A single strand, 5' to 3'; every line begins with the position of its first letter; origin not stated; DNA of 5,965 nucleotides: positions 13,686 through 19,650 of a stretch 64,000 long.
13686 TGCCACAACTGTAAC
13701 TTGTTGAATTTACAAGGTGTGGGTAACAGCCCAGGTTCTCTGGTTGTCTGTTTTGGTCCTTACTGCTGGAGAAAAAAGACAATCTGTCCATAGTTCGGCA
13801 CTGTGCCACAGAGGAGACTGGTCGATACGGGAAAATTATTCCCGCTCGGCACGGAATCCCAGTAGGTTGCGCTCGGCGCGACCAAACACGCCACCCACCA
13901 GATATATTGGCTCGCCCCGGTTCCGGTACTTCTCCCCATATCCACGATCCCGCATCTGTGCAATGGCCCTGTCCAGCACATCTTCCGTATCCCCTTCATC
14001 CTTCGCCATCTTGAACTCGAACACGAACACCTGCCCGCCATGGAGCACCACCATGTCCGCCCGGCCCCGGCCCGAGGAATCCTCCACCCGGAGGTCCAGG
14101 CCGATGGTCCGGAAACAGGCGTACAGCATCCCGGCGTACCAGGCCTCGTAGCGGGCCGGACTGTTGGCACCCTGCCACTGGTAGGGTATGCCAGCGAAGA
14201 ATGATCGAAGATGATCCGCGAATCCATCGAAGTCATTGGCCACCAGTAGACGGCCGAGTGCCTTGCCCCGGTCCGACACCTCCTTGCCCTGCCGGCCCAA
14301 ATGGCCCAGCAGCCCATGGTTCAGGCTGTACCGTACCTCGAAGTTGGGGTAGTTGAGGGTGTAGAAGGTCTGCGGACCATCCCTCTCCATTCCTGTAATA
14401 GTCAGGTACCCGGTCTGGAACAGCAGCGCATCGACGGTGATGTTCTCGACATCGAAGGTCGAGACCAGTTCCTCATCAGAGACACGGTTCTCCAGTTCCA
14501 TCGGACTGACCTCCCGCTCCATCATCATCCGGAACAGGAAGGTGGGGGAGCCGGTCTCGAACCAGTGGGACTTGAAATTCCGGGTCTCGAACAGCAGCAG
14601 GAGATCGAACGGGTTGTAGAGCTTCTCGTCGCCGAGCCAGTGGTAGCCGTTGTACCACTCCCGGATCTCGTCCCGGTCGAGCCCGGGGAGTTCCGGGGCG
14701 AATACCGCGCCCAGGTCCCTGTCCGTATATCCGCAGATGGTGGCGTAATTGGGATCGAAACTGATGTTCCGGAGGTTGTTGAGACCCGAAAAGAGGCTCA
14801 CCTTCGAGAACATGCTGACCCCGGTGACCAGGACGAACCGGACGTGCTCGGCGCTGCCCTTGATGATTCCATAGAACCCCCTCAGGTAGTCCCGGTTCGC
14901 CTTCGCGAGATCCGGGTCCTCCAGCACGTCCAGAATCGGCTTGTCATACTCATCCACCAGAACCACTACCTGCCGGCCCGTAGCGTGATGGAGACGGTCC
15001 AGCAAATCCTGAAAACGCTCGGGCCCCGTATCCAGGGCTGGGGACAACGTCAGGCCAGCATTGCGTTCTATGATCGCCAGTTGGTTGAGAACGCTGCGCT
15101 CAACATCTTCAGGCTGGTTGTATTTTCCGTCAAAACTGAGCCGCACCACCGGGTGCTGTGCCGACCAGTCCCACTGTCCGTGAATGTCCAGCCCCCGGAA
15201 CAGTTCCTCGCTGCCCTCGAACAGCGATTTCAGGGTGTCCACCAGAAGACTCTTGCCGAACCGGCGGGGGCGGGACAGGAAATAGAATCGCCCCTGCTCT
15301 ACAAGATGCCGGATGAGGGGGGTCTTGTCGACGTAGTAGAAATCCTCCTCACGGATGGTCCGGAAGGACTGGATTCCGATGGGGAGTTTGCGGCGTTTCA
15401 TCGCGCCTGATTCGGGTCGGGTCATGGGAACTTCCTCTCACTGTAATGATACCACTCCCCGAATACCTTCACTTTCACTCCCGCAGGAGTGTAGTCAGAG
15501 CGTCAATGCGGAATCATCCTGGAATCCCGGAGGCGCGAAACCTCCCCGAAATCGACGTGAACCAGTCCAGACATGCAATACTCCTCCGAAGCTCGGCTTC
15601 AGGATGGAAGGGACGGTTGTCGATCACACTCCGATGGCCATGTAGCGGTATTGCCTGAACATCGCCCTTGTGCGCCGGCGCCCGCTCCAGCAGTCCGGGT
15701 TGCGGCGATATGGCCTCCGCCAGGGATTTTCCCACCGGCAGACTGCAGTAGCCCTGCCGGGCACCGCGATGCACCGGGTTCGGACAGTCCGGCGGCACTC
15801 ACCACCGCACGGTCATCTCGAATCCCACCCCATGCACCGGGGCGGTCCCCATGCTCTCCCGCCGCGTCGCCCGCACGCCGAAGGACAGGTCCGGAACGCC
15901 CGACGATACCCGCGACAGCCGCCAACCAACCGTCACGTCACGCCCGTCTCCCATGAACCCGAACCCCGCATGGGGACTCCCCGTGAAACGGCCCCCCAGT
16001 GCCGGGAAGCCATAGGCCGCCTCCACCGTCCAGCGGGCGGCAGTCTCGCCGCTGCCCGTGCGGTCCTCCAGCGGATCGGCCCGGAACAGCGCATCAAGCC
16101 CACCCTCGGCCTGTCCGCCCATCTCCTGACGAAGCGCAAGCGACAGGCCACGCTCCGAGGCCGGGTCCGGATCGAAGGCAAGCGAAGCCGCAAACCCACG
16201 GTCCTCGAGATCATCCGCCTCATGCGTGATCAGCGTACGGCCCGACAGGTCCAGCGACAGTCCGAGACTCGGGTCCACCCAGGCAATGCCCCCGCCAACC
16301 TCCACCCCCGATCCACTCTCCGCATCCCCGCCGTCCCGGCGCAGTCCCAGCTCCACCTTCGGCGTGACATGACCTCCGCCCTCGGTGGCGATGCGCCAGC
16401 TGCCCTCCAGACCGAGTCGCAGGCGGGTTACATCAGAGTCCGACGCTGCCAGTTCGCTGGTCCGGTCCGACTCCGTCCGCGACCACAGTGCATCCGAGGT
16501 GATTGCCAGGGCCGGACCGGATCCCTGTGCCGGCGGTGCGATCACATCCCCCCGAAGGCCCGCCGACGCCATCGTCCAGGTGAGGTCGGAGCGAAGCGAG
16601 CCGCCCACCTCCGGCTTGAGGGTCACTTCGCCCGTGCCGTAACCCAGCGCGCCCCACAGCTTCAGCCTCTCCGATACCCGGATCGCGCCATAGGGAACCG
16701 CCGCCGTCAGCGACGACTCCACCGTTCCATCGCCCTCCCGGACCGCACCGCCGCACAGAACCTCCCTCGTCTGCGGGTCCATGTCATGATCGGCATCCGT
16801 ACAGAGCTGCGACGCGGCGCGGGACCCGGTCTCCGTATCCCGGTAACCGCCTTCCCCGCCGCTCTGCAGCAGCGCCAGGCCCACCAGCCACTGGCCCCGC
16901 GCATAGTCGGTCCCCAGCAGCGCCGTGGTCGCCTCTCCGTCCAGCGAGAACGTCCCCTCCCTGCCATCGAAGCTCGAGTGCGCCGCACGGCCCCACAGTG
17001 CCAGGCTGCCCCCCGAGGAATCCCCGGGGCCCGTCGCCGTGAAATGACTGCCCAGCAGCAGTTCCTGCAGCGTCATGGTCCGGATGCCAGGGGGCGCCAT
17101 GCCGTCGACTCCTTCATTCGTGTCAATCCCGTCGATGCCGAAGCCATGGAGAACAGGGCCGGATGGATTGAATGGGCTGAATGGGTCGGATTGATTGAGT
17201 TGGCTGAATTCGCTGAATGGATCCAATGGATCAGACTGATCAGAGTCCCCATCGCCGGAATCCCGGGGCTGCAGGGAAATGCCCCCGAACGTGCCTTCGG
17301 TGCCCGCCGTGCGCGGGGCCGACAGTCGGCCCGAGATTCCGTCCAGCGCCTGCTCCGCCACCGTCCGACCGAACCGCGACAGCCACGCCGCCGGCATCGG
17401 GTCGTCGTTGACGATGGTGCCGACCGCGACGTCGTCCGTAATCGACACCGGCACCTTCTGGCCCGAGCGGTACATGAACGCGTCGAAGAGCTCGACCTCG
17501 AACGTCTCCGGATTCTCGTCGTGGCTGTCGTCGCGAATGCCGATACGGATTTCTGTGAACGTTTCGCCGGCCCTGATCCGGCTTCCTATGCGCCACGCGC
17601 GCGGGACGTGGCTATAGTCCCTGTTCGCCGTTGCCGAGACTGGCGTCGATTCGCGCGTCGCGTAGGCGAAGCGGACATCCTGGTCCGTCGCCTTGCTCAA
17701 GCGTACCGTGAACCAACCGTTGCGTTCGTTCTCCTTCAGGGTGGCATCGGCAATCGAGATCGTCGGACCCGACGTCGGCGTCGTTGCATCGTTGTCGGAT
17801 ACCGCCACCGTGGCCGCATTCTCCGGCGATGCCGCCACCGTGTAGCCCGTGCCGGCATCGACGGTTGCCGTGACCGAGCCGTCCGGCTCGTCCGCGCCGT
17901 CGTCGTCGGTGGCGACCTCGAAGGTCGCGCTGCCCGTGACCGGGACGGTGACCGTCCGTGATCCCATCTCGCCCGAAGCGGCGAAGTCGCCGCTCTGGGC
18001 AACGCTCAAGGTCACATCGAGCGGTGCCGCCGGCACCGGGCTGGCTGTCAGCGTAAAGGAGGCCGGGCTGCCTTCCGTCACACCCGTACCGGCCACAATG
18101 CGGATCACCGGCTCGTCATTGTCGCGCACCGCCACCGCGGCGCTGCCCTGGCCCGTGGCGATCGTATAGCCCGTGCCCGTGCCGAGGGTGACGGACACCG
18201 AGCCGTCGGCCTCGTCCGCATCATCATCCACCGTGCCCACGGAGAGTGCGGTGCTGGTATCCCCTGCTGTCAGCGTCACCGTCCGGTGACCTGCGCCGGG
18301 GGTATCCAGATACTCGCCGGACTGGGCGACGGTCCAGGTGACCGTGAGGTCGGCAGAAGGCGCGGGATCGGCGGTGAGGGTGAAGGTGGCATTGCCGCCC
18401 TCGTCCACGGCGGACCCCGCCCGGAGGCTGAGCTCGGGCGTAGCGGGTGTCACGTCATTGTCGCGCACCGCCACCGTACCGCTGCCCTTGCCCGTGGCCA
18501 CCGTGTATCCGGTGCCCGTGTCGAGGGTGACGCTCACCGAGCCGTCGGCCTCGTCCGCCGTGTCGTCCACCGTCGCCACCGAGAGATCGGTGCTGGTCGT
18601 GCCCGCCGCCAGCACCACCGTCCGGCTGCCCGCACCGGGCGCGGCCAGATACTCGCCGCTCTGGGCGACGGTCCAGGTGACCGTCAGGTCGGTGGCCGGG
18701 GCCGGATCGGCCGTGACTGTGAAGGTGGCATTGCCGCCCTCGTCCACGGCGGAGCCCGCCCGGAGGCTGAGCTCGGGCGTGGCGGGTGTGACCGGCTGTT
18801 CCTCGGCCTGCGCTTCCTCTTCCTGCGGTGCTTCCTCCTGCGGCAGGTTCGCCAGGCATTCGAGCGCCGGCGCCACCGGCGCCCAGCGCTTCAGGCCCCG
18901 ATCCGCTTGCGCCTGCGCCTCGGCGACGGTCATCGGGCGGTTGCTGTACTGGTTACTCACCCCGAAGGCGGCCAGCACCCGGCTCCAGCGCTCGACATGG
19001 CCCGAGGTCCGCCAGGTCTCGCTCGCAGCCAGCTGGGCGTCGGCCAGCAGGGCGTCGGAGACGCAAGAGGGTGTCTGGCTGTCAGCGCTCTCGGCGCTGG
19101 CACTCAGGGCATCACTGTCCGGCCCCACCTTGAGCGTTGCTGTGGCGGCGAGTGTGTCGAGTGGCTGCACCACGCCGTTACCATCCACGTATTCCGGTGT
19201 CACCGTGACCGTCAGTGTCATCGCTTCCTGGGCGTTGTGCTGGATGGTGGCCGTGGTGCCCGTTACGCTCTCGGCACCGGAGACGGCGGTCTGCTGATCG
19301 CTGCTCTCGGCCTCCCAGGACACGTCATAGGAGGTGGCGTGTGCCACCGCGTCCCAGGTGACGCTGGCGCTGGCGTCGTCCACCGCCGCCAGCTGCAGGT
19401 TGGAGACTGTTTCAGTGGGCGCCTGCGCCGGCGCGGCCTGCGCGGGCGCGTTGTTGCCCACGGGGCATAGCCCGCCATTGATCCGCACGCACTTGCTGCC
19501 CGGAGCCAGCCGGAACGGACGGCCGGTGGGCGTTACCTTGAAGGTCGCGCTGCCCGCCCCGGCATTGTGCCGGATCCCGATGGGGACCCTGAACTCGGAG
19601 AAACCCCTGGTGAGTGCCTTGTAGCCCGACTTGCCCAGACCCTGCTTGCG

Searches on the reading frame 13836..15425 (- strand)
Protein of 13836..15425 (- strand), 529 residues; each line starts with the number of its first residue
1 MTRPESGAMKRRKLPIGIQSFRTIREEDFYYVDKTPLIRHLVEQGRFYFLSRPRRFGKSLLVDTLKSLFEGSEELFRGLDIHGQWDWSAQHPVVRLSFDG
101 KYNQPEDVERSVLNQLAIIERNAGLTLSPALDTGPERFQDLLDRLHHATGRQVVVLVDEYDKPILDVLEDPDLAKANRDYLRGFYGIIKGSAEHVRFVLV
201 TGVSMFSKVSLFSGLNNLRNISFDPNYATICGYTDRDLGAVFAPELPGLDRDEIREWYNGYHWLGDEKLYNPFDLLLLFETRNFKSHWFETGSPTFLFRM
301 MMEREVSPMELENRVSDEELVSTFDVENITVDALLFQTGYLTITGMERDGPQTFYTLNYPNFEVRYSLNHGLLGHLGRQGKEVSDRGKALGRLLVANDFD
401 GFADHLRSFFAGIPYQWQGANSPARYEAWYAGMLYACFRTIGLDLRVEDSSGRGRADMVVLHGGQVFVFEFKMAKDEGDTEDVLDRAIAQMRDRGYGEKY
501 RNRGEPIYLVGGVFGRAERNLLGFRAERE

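Call 11: search_protein_families(library=pfam, proteins=[window:13836-15425:-], max_evalue=0.001)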
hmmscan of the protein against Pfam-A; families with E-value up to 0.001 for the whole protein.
window:13836-15425:- (529 aa): 2 families
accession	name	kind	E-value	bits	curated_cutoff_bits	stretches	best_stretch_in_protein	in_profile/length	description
PF09820.16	AAA-ATPase_like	-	1.9e-61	207.8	26.1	1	15-212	1-201/201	Predicted AAA-ATPase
PF08011.17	PDDEXK_9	-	1.2e-16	61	25.5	1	426-520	2-101/105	PD-(D/E)XK nuclease superfamily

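Call 12: search_protein_families(library=ncbifam, proteins=[window:13836-15425:-], max_evalue=0.01)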
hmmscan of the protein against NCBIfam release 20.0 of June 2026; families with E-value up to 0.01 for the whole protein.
window:13836-15425:- (529 aa): 0 families

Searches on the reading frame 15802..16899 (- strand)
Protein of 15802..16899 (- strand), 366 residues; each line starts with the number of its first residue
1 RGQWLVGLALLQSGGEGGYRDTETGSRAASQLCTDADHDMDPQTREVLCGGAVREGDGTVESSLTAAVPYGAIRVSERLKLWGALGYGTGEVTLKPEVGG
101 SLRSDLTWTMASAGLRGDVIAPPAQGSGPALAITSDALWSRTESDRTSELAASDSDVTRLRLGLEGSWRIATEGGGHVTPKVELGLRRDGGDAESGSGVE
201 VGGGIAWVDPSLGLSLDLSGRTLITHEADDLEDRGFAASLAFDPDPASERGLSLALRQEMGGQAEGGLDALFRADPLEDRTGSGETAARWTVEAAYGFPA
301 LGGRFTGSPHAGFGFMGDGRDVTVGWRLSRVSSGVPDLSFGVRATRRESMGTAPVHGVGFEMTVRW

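Call 59: find_homologous_proteins(query=window:15802-16899:-, max_evalue=0.001)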
Query window:15802-16899:- (366 aa): 292 proteins with E <= 0.001 among 8000 candidates; the best 120 are listed.
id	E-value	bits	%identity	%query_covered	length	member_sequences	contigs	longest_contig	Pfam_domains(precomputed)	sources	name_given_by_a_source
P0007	1.7e-151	522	67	100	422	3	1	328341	PF03797.26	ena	-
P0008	2.5e-151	522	73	89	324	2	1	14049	PF03797.26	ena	-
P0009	3.9e-151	521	67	100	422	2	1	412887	PF03797.26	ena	-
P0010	6.3e-151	521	66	100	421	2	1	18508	-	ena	-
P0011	1.3e-149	516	66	100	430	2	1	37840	-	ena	-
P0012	4.2e-149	515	68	100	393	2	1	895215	-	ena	-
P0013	4.3e-149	515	66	100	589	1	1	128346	-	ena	-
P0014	1.3e-148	513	67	100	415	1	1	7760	-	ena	-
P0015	3.1e-148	512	66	100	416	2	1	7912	-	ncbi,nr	ncbi:MAG: hypothetical protein OYG32_00825 [Rhodospirillaceae bacterium]|nr:hypothetical protein [Rh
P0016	4.7e-148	511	66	100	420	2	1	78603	-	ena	-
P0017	7.9e-148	510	67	100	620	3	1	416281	PF03160.21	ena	-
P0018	3.7e-147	508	66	100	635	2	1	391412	PF03160.21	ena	-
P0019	5.0e-146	504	65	99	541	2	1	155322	-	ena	-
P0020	3.6e-145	502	66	100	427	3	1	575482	-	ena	-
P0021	3.8e-144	498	66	100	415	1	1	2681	-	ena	-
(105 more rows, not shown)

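Call 61: find_encoding_contigs(protein=P0007, flank=10000, max_places=3)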
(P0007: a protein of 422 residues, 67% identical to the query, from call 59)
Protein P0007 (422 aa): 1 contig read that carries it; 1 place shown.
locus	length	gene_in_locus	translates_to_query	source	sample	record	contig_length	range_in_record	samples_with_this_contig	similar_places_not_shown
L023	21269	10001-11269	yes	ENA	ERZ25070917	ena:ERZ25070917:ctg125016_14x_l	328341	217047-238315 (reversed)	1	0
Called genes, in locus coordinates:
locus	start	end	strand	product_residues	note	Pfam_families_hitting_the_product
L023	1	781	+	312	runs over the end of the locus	PF02653:BPD_transp_2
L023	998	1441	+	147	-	PF01527:HTH_Tnp_1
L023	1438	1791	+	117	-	PF05717:TnpB_IS66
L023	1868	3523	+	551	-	PF13007:LZ_Tnp_IS66, PF13005:zf-IS66, PF03050:DDE_Tnp_IS66, PF13817:DDE_Tnp_IS66_C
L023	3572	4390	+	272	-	PF00753:Lactamase_B, PF12706:Lactamase_B_2 (faint)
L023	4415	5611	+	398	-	PF00916:Sulfate_transp, PF00955:HCO3_cotransp (weak)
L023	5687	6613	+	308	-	PF01740:STAS, PF13466:STAS_2 (weak), PF00027:cNMP_binding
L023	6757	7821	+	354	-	PF13356:Arm-DNA-bind_3 (weak), PF14659:Phage_int_SAM_3 (weak), PF22022:Phage_int_M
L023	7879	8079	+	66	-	-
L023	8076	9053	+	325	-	PF14659:Phage_int_SAM_3 (weak), PF00589:Phage_integrase (weak)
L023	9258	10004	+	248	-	PF03160:Calx-beta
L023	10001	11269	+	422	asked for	PF03797:Autotransporter (faint)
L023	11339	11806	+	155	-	PF04539:Sigma70_r3, PF04545:Sigma70_r4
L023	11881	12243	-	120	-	-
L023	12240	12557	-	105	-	PF00216:Bac_DNA_binding, PF18291:HU-HIG (weak)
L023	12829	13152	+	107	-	-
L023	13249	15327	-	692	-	PF00239:Resolvase, PF07508:Recombinase, PF13408:Zn_ribbon_recom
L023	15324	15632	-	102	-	-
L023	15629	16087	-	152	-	PF13384:HTH_23, PF13518:HTH_28, PF13551:HTH_29, PF13565:HTH_32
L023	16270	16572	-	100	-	PF17342:DUF5372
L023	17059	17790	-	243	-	-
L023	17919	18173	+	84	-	-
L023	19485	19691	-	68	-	-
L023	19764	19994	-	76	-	PF07798:CCDC90-like (faint)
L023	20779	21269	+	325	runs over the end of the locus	PF12760:Zn_ribbon_IS1595 (weak), PF12762:DDE_Tnp_IS1595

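Call 62: find_encoding_contigs(protein=P0012, flank=10000, max_places=3)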
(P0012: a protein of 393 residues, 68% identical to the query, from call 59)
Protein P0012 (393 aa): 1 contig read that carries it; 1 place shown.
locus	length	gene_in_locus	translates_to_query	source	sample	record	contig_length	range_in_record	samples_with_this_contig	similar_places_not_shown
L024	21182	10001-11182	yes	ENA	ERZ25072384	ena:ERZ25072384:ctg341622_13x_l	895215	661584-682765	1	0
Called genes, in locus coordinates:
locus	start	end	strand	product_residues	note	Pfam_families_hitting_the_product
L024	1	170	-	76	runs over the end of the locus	-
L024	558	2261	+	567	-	PF03160:Calx-beta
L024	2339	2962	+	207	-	-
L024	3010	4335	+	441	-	PF13565:HTH_32, PF00665:rve, PF13683:rve_3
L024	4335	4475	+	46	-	-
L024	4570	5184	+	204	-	PF13384:HTH_23 (weak)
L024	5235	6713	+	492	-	PF13565:HTH_32 (weak)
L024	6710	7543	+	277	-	PF13401:AAA_22, PF13604:AAA_30 (weak)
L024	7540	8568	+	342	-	PF13481:AAA_25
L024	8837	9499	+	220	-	PF09848:SLFN-g3_helicase (weak), PF13401:AAA_22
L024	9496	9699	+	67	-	-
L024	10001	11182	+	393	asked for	-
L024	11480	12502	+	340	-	PF01548:DEDD_Tnp_IS110, PF02371:Transposase_20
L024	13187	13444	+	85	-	-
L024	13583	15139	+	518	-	PF01144:CoA_trans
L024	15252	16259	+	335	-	PF02653:BPD_transp_2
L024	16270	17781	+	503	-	PF00005:ABC_tran, PF13304:AAA_21 (faint), PF00005:ABC_tran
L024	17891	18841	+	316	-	PF02653:BPD_transp_2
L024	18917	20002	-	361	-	PF13407:Peripla_BP_4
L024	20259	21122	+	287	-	PF04542:Sigma70_r2, PF04545:Sigma70_r4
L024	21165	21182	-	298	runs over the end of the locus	PF01040:UbiA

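Call 63: find_encoding_contigs(protein=P0017, flank=10000, max_places=3)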
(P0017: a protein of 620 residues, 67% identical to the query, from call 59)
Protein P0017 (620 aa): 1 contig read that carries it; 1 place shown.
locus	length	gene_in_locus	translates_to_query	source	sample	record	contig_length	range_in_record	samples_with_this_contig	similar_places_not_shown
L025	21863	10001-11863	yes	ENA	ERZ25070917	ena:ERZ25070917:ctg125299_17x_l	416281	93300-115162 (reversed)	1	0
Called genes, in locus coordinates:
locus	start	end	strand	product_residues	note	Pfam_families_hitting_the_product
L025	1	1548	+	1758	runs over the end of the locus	PF12799:LRR_4 (faint), PF13855:LRR_8, PF03160:Calx-beta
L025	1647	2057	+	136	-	-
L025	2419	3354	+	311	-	PF00884:Sulfatase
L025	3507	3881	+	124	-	-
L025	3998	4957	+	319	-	-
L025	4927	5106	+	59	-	-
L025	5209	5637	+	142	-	-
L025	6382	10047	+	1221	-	PF03160:Calx-beta (weak), PF12799:LRR_4 (faint), PF13306:LRR_5 (weak), PF13855:LRR_8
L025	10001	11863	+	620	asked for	PF03160:Calx-beta (weak)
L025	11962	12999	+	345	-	-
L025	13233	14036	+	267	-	PF08843:AbiEii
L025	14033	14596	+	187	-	-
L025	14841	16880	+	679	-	PF13640:2OG-FeII_Oxy_3 (faint)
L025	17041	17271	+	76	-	-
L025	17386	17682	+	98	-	-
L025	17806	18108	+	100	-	-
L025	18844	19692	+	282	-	-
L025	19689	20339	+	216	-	-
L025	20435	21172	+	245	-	-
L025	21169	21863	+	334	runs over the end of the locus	PF08843:AbiEii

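Call 98: search_protein_families(library=pfam, alignment_id=A3, max_evalue=0.01)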
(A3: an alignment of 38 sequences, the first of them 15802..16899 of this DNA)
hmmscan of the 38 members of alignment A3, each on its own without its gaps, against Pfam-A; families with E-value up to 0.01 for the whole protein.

A. member 1, window:15802-16899:- (366 aa): 1 family
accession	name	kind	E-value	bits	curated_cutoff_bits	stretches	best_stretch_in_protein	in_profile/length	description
PF03797.25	Autotransporter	-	0.002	18.4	26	1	145-195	154-207/255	Autotransporter beta-domain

B. families by the number of members that match (of 38 scanned): 2 families
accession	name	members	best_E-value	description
PF03797.25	Autotransporter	15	1.8e-09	Autotransporter beta-domain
PF13505.12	OMP_b-brl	11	1.7e-05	Outer membrane protein beta-barrel domain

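Call 102: predict_structure(alignment_id=A3)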
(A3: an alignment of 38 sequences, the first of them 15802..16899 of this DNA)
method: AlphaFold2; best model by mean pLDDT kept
length: 366 residues; sequences in the alignment: 38
mean_pLDDT: 74.5   pTM: 0.61
mean pLDDT of the five models: 74.5, 71.8, 69.4, 65.3, 64.0
residues with pLDDT >= 90: 59; 70-90: 187; 50-70: 74; < 50: 46
segments of 3 or more residues with pLDDT < 50: 24-32, 50-55, 262-285
pLDDT, mean of each block of 10 residues (from residue 1): 69 68 49 53 61 58 81 88 90 81 89 93 92 93 78 84 94 90 90 79 86 77 66 55 53 69 42 36 50 81 84 80 87 70 84 79 71
secondary structure, 60 per line:
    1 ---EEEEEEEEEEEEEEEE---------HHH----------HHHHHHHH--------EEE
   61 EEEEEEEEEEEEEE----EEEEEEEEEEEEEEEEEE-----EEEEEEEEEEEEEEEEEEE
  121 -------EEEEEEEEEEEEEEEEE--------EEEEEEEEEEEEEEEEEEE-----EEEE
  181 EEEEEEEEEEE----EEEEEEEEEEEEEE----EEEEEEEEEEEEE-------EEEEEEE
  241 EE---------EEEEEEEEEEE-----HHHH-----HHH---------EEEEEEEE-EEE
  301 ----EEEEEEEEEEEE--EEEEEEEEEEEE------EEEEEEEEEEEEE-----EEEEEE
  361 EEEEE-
elements in order: E4-19 H42-49 E58-74 E79-96 E102-120 E128-144 E153-171 E177-191 E196-209 E214-226 E234-242 E252-262 H268-271 E289-296 E298-300 E305-316 E319-330 E337-349 E355-365

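Call 104: fold_search(model_id=the predicted structure, library=pdb)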
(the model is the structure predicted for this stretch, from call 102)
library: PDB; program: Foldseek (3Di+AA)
matches with E <= 10: 670; with E <= 0.001: 24
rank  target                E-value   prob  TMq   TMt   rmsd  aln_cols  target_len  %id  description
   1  6h7v_A                2.2e-05  1.00  0.39  0.25   9.8       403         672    9  Crystal structure of BauA, the Ferric preacinetobactin receptor from Acinetobacter baumannii (released 2018-10-10)
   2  6h7f_A                7.8e-05  1.00  0.36  0.24  10.5       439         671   10  Crystal structure of BauA, the Ferric preacinetobactin receptor from Acinetobacter baumannii in complex with Fe3+-Prea (released 2018-10-10)
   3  6h7v_B                1.2e-04  1.00  0.40  0.25   9.5       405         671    9  Crystal structure of BauA, the Ferric preacinetobactin receptor from Acinetobacter baumannii (released 2018-10-10)
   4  3kvn_A                1.3e-04  1.00  0.32  0.21  18.8       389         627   11  Crystal structure of the full-length autotransporter EstA from Pseudomonas aeruginosa (released 2010-01-26)
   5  2x9k                  1.6e-04  1.00  0.36  0.44   9.7       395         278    9  Structure of a E.coli porin (released 2011-01-26)
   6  4frt_B                1.7e-04  1.00  0.35  0.34  12.2       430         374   10  Crystal Structure of Pseudomonas aeruginosa OccK7 (OpdD) (released 2013-07-24)
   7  3kvn_X                2.1e-04  1.00  0.32  0.21  18.8       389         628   11  Crystal structure of the full-length autotransporter EstA from Pseudomonas aeruginosa (released 2010-01-26)
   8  4q35_A                2.2e-04  0.99  0.25  0.16  15.8       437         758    8  Structure of a membrane protein (released 2014-06-25)
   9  2o5p_B                2.8e-04  1.00  0.40  0.23  15.0       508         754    8  Crystal structure of the full length ferric pyoverdine outer membrane receptor FpvA of Pseudomonas aeruginosa in its a (released 2007-10-30)
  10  2wvp                  3.2e-04  1.00  0.36  0.46   9.9       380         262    9  Synthetically modified OmpG (released 2010-07-14)
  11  4ft6                  4.0e-04  0.99  0.27  0.26  16.8       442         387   10  Crystal Structure of Pseudomonas aeruginosa OccK9 (OpdG) (released 2013-07-24)
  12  8gl6_F                5.3e-04  1.00  0.37  0.37  11.2       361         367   11  The Type 9 Secretion System in vitro assembled, RemA-CTD substrate bound complex (released 2024-01-31)
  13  4rdt_A                5.3e-04  1.00  0.37  0.25  10.3       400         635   10  Structure of the bacterial Zn-transporter ZnuD from Neisseria meningitidis (flexible conformation bound to a zinc ion) (released 2015-08-19)
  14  4rdt_B                6.2e-04  1.00  0.37  0.25  10.4       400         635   10  Structure of the bacterial Zn-transporter ZnuD from Neisseria meningitidis (flexible conformation bound to a zinc ion) (released 2015-08-19)
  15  1nqh                  6.2e-04  1.00  0.41  0.29  14.2       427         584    8  OUTER MEMBRANE COBALAMIN TRANSPORTER (BTUB) FROM E. COLI, WITH BOUND CALCIUM AND CYANOCOBALAMIN (VITAMIN B12) SUBSTRATE (released 2003-04-29)
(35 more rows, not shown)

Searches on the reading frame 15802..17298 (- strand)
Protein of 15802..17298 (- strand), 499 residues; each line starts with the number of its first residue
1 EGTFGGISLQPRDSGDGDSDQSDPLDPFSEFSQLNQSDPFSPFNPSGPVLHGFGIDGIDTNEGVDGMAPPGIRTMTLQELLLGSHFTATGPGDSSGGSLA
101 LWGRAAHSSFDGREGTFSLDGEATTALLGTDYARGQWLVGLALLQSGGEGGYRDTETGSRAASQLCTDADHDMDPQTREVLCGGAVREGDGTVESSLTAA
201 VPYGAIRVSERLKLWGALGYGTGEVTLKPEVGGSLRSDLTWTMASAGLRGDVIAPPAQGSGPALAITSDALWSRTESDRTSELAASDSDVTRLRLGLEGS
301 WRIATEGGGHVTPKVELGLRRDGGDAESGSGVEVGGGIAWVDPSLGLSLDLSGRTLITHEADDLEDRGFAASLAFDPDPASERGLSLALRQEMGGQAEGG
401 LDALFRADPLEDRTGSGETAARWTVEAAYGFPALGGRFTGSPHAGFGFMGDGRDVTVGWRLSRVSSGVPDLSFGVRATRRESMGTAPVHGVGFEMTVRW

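Call 41: search_protein_families(library=pfam, proteins=[window:15802-17298:-], max_evalue=1)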
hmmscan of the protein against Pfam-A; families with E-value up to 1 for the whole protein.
window:15802-17298:- (499 aa): 0 families

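Call 42: search_solved_structures(query=window:15802-17298:-, max_evalue=1)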
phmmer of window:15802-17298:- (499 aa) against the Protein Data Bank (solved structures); distinct sequences matched with E-value up to 1: 0.

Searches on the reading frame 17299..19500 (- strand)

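Call 41: search_protein_families(library=pfam, proteins=[window:17299-19500:-], max_evalue=1)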
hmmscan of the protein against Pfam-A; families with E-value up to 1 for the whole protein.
window:17299-19500:- (734 aa): 6 families
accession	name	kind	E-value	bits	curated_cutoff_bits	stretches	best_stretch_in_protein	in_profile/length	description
PF20579.4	LapA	-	2.8e-08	34.5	27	2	243-276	4-37/99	LapA domain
PF03160.20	Calx-beta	-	4.9e-08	33.4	27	1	579-673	6-96/119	Calx-beta domain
PF00041.27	fn3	-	0.0072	17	25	1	32-101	3-67/84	Fibronectin type III domain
PF10342.15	Kre9_KNH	-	0.0073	17.5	24.6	2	269-333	10-72/94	Kre9/KNH-like N-terminal Ig-like domain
PF21910.2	GH85_C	-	0.19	12.7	27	1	32-99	6-73/95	GH85 endohexosaminidases, C-terminal domain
PF19275.4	HflX_C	-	0.19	12.2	26.4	0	309-327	60-78/102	HflX C-terminal domain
